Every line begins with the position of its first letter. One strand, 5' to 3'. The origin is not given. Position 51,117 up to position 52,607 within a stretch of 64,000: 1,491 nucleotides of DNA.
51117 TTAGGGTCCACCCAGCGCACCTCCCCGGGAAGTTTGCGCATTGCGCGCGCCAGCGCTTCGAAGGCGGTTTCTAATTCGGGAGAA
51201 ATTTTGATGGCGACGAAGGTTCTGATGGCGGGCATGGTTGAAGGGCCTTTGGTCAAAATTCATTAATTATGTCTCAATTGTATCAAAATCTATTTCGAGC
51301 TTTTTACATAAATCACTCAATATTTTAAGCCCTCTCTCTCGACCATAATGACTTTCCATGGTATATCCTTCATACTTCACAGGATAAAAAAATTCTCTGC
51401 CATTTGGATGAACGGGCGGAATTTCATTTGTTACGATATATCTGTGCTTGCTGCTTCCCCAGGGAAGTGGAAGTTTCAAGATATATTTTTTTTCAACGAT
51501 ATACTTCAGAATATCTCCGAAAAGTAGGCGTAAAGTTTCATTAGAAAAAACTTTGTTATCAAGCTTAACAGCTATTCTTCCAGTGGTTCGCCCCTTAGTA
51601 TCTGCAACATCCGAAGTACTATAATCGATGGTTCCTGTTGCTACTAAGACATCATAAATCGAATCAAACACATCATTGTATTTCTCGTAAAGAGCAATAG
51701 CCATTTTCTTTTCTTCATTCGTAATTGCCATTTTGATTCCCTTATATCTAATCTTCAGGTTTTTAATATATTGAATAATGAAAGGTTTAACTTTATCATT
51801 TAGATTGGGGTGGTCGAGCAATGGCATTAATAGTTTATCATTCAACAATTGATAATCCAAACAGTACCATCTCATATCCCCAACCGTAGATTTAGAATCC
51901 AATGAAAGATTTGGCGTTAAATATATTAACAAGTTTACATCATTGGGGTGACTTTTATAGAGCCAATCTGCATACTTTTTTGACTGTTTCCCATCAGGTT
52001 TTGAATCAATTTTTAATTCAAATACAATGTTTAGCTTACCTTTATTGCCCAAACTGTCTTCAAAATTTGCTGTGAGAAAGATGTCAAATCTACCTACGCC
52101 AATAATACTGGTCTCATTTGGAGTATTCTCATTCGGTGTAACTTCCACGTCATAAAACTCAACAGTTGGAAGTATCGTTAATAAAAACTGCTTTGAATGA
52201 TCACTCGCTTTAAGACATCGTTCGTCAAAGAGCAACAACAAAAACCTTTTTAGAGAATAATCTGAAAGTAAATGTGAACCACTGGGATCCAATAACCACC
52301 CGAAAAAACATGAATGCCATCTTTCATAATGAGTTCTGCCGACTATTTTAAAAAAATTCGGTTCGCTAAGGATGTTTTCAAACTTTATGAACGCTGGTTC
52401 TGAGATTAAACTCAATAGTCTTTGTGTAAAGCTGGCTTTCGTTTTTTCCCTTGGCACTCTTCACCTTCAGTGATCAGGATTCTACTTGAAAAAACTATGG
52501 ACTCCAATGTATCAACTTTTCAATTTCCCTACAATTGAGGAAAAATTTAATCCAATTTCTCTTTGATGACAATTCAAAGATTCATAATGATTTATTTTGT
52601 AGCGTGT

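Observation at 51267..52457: Single-gene AT-rich islet encoding a stand-alone PD-(D/E)xK nuclease-superfamily protein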

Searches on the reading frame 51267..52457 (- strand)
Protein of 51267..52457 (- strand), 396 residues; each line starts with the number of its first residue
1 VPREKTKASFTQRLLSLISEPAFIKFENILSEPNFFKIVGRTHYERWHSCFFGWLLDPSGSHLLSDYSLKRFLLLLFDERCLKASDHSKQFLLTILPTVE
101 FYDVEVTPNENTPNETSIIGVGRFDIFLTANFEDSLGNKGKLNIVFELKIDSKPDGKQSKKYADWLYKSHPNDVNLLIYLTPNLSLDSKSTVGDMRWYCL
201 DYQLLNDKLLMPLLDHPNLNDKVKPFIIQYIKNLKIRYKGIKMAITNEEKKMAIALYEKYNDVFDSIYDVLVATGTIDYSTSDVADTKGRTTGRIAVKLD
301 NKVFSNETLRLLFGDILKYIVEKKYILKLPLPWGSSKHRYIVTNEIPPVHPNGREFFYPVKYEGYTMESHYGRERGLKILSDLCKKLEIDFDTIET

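Call 3: search_protein_families(library=pfam, proteins=[window:51267-52457:-], max_evalue=10)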
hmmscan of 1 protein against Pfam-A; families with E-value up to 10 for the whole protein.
window:51267-52457:- (396 aa): 1 family
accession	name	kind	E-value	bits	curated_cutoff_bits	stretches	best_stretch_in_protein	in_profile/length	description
PF14281.12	PDDEXK_4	-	2.4e-13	50.9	22.3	1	34-230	2-181/183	PD-(D/E)XK nuclease superfamily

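Call 4: search_protein_families(library=padloc, proteins=[window:51267-52457:-], max_evalue=10)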
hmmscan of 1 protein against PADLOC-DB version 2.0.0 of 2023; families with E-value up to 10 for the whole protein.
window:51267-52457:- (396 aa): 8 families
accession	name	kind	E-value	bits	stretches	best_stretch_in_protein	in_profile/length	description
PDLC04972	PDC-S26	-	3.8e-27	93.6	1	11-270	8-236/397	-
PDLC04977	PDC-S26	-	7.2e-24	82.6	1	12-269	8-235/400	-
PDLC04980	PDC-S26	-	5.3e-13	47.1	1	34-235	32-212/389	-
PDLC04983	PDC-S26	-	5.8e-13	47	1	34-236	36-209/413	-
PDLC04971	PDC-S26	-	1e-12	45.7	1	18-272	19-250/415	-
PDLC04974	PDC-S26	-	4.7e-09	34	1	34-192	33-164/401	-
PDLC04981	PDC-S26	-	0.00011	19.7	1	24-79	15-70/358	-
PDLC04975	PDC-S26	-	0.00057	17.3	1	25-77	14-66/351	-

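Call 5: search_protein_families(library=ncbifam, proteins=[window:51267-52457:-], max_evalue=10)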
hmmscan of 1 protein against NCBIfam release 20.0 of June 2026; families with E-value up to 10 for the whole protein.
window:51267-52457:- (396 aa): 0 families

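Call 6: search_protein_families(library=phrogs, proteins=[window:51267-52457:-], max_evalue=10)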
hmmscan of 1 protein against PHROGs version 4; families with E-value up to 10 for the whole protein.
window:51267-52457:- (396 aa): 0 families

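Call 8: find_homologous_proteins(query=window:51267-52457:-)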
Query window:51267-52457:- (396 aa): 350 proteins with E <= 0.001 among 4273 candidates; the best 120 are listed.
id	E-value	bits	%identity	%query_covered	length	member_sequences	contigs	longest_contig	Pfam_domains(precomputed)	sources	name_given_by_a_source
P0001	2.3e-248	842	92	100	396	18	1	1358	PF14281.13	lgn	-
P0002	1.5e-229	780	84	100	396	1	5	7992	PF14281.13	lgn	-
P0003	5.9e-208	709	77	100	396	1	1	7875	PF14281.13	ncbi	ncbi:PD-(D/E)XK nuclease family protein [Chloroflexota bacterium]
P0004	1.6e-206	705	75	100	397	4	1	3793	PF14281.13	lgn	-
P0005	8.5e-206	702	75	100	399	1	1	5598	PF14281.13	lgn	-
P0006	8.5e-206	702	75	100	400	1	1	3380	PF14281.13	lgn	-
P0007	2.0e-205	701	74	100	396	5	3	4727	PF14281.13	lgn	-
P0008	3.0e-205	700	74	100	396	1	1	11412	PF14281.13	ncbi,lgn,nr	ncbi:MAG: PD-(D/E)XK nuclease family protein [Anaerolineae bacterium]|nr:PD-(D/E)XK nuclease family 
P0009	2.7e-204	697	76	99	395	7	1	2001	PF14281.13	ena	-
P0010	2.9e-204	697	75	100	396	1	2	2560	PF14281.13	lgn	-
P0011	3.5e-204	697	72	100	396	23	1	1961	PF14281.13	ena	-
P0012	3.8e-204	697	74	100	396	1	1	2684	PF14281.13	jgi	-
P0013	8.6e-204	696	73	100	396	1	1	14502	PF14281.13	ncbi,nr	ncbi:MAG: PD-(D/E)XK nuclease family protein [Chloroflexota bacterium]|nr:PD-(D/E)XK nuclease family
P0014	1.1e-203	695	72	100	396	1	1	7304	PF14281.13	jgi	jgi:hypothetical protein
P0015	2.1e-203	694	73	100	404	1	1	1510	PF14281.13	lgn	-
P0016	2.4e-203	694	73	100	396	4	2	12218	PF14281.13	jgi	jgi:hypothetical protein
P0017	4.4e-203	693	73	100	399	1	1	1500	PF14281.13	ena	-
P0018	5.4e-203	693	74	100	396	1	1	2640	PF14281.13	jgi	-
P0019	8.5e-203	692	72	100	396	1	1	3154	PF14281.13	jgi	jgi:hypothetical protein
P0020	1.7e-202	691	74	100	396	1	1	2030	PF14281.13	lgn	-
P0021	1.7e-202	691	74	98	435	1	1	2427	PF14281.13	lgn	-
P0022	1.7e-202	691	74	100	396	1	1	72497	PF14281.13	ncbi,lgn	-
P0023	4.1e-202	690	73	100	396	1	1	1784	PF14281.13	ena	-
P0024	5.6e-202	690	71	100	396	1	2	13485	PF14281.13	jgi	jgi:hypothetical protein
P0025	5.9e-202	690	74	100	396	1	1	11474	PF14281.13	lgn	-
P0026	7.2e-202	689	73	100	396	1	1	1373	PF14281.13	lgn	-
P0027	1.4e-201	688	72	100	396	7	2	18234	PF14281.13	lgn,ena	-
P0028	2.3e-201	688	74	100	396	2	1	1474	PF14281.13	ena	-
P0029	4.4e-201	687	73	99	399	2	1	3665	PF14281.13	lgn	-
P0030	5.7e-201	686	74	100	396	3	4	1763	PF14281.13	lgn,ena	-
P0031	1.6e-199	682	71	100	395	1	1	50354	PF14281.13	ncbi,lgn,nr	ncbi:MAG: PD-(D/E)XK nuclease family protein [Anaerolineae bacterium]|nr:PD-(D/E)XK nuclease family 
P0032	3.7e-199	680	73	100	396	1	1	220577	PF14281.13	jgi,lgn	jgi:hypothetical protein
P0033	5.1e-199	680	73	100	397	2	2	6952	PF14281.13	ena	-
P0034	1.0e-198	679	72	99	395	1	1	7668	PF14281.13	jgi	jgi:hypothetical protein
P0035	1.2e-198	679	71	100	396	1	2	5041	PF14281.13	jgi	jgi:hypothetical protein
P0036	1.7e-198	678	75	97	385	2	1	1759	PF14281.13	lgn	-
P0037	2.1e-198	678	71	100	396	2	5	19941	PF14281.13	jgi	jgi:hypothetical protein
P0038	3.0e-198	677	74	98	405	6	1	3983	PF14281.13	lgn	-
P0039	3.0e-198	677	73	99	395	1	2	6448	PF14281.13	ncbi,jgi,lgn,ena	-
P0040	3.4e-198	677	72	100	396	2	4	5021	PF14281.13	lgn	-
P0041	3.5e-198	677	72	99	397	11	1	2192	PF14281.13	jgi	jgi:hypothetical protein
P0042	4.3e-198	677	70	99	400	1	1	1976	PF14281.13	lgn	-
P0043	4.7e-198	677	71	99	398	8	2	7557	PF14281.13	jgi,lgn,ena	-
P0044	6.8e-198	676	71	100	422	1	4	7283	PF14281.13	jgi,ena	-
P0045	9.3e-198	676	73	100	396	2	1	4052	PF14281.13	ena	-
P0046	9.9e-198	676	73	100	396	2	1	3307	PF14281.13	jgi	jgi:hypothetical protein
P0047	5.5e-197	673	71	100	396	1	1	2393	PF14281.13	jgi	jgi:hypothetical protein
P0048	7.4e-197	673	71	100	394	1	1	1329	PF14281.13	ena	-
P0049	8.8e-197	672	72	100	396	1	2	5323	PF14281.13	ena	-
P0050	1.2e-196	672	72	99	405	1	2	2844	PF14281.13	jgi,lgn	-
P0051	2.2e-196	671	72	100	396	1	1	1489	PF14281.13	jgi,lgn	jgi:hypothetical protein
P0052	3.8e-196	670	73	99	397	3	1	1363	PF14281.13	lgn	-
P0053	3.9e-196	670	73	100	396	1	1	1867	PF14281.13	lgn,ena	-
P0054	4.0e-196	670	73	100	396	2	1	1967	PF14281.13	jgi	-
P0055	4.8e-196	670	73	99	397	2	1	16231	PF14281.13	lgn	-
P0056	1.2e-195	669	70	99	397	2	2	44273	PF14281.13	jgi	jgi:hypothetical protein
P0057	1.5e-195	668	73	98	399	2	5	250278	PF14281.13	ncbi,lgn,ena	-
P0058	1.5e-195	668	70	100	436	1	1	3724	PF14281.13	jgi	-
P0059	4.0e-195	667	73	99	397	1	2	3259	PF14281.13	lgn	-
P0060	4.0e-195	667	72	99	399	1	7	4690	PF14281.13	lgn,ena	-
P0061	5.7e-195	666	73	98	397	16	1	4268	PF14281.13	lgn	-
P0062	5.8e-195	666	70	100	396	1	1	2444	PF14281.13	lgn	-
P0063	7.5e-195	666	71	100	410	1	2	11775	PF14281.13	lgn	-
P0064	7.5e-195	666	69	99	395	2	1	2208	PF14281.13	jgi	-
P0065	8.0e-195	666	70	99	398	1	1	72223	PF14281.13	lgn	-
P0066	8.9e-195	666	70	99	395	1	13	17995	PF14281.13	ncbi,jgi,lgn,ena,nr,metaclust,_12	ncbi:MAG: PD-(D/E)XK nuclease family protein [Lentisphaerae bacterium]|jgi:hypothetical protein|nr:P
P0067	1.2e-194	665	73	100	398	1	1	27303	PF14281.13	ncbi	-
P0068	1.3e-194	665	72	97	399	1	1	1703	PF14281.13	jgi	jgi:hypothetical protein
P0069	1.3e-194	665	70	99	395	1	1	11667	PF14281.13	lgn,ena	-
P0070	1.8e-194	665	69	99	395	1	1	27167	PF14281.13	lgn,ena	-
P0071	2.8e-194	664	70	99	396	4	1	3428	PF14281.13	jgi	-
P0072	6.1e-194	663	70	99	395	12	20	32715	PF14281.13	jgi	jgi:hypothetical protein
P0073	1.3e-193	662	70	100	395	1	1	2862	PF14281.13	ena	-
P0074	1.4e-193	662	72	99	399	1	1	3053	PF14281.13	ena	-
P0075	2.8e-193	661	73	98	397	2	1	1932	PF14281.13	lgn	-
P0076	3.1e-193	661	71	100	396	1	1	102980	PF14281.13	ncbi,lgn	-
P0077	3.3e-193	661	69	99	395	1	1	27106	PF14281.13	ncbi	ncbi:MAG: PD-(D/E)XK nuclease family protein [Planctomycetota bacterium]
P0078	3.9e-193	660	72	100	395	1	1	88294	PF14281.13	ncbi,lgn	ncbi:MAG: PD-(D/E)XK nuclease family protein [Gammaproteobacteria bacterium]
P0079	6.5e-193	660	73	98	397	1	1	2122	PF14281.13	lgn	-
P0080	9.2e-193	659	72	100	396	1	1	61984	PF14281.13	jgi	-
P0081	1.3e-192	659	71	99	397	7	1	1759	PF14281.13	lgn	-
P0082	4.6e-192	657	73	98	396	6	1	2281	PF14281.13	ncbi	-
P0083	5.4e-192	657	71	100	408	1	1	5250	PF14281.13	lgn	-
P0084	6.2e-192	656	70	99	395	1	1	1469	PF14281.13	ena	-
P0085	8.9e-192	656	69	100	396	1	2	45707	PF14281.13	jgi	jgi:hypothetical protein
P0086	1.3e-191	655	69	100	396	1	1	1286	PF14281.13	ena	-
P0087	2.9e-191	654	71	99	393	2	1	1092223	PF14281.13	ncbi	ncbi:MAG: PD-(D/E)XK nuclease family protein [Candidatus Zhuqueibacterota bacterium]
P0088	3.0e-191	654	71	98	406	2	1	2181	PF14281.13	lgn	-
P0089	8.5e-191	653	68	100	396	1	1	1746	PF14281.13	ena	-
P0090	1.4e-190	652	70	99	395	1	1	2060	PF14281.13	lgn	-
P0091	1.5e-190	652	70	100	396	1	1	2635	PF14281.13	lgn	-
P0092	7.5e-190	650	67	100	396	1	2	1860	PF14281.13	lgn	-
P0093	1.0e-189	649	68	99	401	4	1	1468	PF14281.13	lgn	-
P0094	1.2e-189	649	74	93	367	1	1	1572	PF14281.13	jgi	jgi:hypothetical protein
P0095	1.7e-189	648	70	99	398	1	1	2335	PF14281.13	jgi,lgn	-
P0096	1.8e-189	648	68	100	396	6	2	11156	PF14281.13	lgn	-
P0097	2.4e-189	648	66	99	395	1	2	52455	PF14281.13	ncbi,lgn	-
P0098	2.6e-189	648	69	99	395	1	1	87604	PF14281.13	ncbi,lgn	-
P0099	4.9e-189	647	69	100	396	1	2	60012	PF14281.13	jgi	jgi:PD-(D/E)XK nuclease superfamily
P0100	5.6e-189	647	69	99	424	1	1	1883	PF14281.13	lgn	-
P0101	8.2e-189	646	68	100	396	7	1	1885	PF14281.13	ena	-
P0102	5.6e-188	643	71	99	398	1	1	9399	PF14281.13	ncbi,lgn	-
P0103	6.0e-188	643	69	99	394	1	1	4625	PF14281.13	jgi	jgi:hypothetical protein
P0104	9.0e-188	643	69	99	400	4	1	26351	PF14281.13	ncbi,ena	-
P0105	1.5e-187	642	68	99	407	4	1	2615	PF14281.13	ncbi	-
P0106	2.0e-187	642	69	99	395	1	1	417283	PF14281.13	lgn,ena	-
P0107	2.2e-187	642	71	94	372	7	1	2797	PF14281.13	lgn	-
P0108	3.3e-187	641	68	99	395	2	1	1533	PF14281.13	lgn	-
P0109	5.0e-187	640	70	99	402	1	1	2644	PF14281.13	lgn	-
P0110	6.3e-187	640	68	99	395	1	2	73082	PF14281.13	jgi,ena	jgi:hypothetical protein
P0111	1.1e-186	639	67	100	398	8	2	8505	PF14281.13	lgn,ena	-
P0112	5.4e-186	637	67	99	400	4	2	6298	PF14281.13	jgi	jgi:hypothetical protein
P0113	5.5e-186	637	68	100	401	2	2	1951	PF14281.13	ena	-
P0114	1.1e-185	636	69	99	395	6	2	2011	PF14281.13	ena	-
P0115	5.6e-185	634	66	100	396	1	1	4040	PF14281.13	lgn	-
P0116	6.6e-185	633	69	99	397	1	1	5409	PF14281.13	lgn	-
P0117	9.0e-185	633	66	99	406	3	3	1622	PF14281.13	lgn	-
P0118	1.5e-184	632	67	99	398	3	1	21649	PF14281.13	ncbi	-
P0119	1.5e-184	632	67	99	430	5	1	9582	PF14281.13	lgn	-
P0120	2.3e-184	632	67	99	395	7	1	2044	PF14281.13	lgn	-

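Call 10: find_related_loci(query=window:51267-52457:-, collection=genome_contigs, flank=10000)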
Query window:51267-52457:- (396 aa) in genome_contigs; peptide patterns used: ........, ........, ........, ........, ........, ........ (x = any residue, [..] = any of these).
92 stretches matched a pattern; 23 encode a relative of the query (tblastn E <= 1e-3); 23 distinct loci.
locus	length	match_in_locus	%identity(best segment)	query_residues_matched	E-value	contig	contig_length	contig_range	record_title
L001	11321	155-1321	73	8-396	0e+0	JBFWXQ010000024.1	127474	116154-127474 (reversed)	MAG: Blastocatellales bacterium isolate CA_2019_TPBS_144 NODE_1258_length_127474_cov_23.943359_TPBS, whole genome shotgu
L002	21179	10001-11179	72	5-396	0e+0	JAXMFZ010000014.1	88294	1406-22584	MAG: Gammaproteobacteria bacterium isolate STL-PRO100 C3.186.fa-14, whole genome shotgun sequence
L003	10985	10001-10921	94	3-312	0e+0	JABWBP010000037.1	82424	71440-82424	MAG: Calditrichaceae bacterium isolate MAG_33 scaffold_1081, whole genome shotgun sequence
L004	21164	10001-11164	73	9-396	0e+0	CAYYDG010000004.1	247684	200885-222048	MAG TPA_asm: uncultured Heliomicrobium sp. isolate binchicken_co276_100 genome assembly, contig: NODE_38_length_247684_c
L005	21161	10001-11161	72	10-396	0e+0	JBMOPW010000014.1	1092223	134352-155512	MAG: Candidatus Zhuqueibacterota bacterium isolate Betzabe_MAG138 MAG138_14, whole genome shotgun sequence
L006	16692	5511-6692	70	3-396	0e+0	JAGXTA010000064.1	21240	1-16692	MAG: Deltaproteobacteria bacterium isolate CROMO_BS_46_3 c_000000284414, whole genome shotgun sequence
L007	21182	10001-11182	69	3-396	0e+0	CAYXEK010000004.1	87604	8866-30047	MAG TPA_asm: uncultured Verrucomicrobiota bacterium isolate binchicken_co27_383 genome assembly, contig: NODE_400_length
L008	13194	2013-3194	69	3-396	3e-180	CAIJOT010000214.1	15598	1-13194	MAG: uncultured delta proteobacterium isolate AlinenSediments_bin-2384 genome assembly, contig: bin-2384:214/342, whole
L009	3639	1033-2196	65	8-396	0e+0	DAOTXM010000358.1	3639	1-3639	MAG TPA_asm: Anaerolineales bacterium isolate H21_254 k133_1570582, whole genome shotgun sequence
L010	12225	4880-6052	64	3-394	4e-174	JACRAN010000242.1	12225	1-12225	MAG: Bacteroidetes bacterium isolate NC_groundwater_1594_Pr3_B-0.1um_54_10 SR-2_scaffold_141_2855377, whole genome shotg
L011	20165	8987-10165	65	4-396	3e-174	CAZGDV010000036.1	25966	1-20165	MAG TPA_asm: uncultured Dehalococcoidia bacterium isolate binchicken_co334_68 genome assembly, contig: NODE_3102_length_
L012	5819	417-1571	65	10-395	3e-176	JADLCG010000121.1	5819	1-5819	MAG: Anaerolineales bacterium isolate SJ217 c_000000337306, whole genome shotgun sequence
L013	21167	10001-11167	62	6-396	9e-172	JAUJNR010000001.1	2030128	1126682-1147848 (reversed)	MAG: Pyrinomonadaceae bacterium isolate YX2bin36 opera_contig_1, whole genome shotgun sequence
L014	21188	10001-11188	63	2-396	1e-171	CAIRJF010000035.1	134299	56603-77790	MAG: uncultured Verrucomicrobia subdivision 3 bacterium isolate AM2_bin-1229 genome assembly, contig: bin-1229:35/40, wh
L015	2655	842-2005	62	8-396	4e-177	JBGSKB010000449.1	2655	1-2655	MAG: Melioribacteraceae bacterium isolate JTS-AC170 k141_1904807, whole genome shotgun sequence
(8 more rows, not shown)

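Call 26: predict_structure(alignment_id=A1)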
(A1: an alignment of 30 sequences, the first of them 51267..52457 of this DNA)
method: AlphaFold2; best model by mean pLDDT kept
length: 396 residues; sequences in the alignment: 30
mean_pLDDT: 74.8   pTM: 0.52
mean pLDDT of the five models: 74.8, 68.7, 65.5, 64.9, 61.0
residues with pLDDT >= 90: 94; 70-90: 159; 50-70: 93; < 50: 50
segments of 3 or more residues with pLDDT < 50: 1-6, 31-42, 110-120, 238-245, 280-292
pLDDT, mean of each block of 10 residues (from residue 1): 50 62 56 47 65 77 77 91 77 80 75 43 76 88 88 82 90 92 90 93 89 84 73 59 48 62 63 56 37 72 84 93 90 76 89 81 89 81 90 80
secondary structure, 60 per line:
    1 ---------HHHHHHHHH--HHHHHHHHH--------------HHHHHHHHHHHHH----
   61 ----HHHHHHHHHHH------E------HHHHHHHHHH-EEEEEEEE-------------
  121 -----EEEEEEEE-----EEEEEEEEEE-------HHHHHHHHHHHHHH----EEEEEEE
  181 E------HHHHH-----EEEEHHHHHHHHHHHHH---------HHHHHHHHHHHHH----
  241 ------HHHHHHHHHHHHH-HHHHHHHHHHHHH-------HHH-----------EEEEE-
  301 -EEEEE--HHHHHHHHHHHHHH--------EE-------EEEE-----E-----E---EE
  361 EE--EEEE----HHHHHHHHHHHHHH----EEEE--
elements in order: H10-18 H21-29 H44-56 H65-75 H89-98 E100-107 E126-133 E139-148 H156-169 E174-181 H188-192 E198-201 H202-214 H224-236 H247-259 H261-273 E295-299 E302-306 H309-322 E340-343 E359-362 E365-368 H373-386 E391-394

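Call 27: search_solved_structures(query=A1, max_evalue=10, show_alignments=2)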
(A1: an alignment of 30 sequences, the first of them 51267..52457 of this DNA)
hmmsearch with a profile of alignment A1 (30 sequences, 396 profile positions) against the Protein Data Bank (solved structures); distinct sequences matched with E-value up to 10: 2.
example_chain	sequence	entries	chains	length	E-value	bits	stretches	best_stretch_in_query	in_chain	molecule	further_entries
5ok8_A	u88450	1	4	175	0.56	12.4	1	254-291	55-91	LPP20 lipoprotein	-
2vim_A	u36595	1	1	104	1.5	11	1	89-125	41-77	THIOREDOXIN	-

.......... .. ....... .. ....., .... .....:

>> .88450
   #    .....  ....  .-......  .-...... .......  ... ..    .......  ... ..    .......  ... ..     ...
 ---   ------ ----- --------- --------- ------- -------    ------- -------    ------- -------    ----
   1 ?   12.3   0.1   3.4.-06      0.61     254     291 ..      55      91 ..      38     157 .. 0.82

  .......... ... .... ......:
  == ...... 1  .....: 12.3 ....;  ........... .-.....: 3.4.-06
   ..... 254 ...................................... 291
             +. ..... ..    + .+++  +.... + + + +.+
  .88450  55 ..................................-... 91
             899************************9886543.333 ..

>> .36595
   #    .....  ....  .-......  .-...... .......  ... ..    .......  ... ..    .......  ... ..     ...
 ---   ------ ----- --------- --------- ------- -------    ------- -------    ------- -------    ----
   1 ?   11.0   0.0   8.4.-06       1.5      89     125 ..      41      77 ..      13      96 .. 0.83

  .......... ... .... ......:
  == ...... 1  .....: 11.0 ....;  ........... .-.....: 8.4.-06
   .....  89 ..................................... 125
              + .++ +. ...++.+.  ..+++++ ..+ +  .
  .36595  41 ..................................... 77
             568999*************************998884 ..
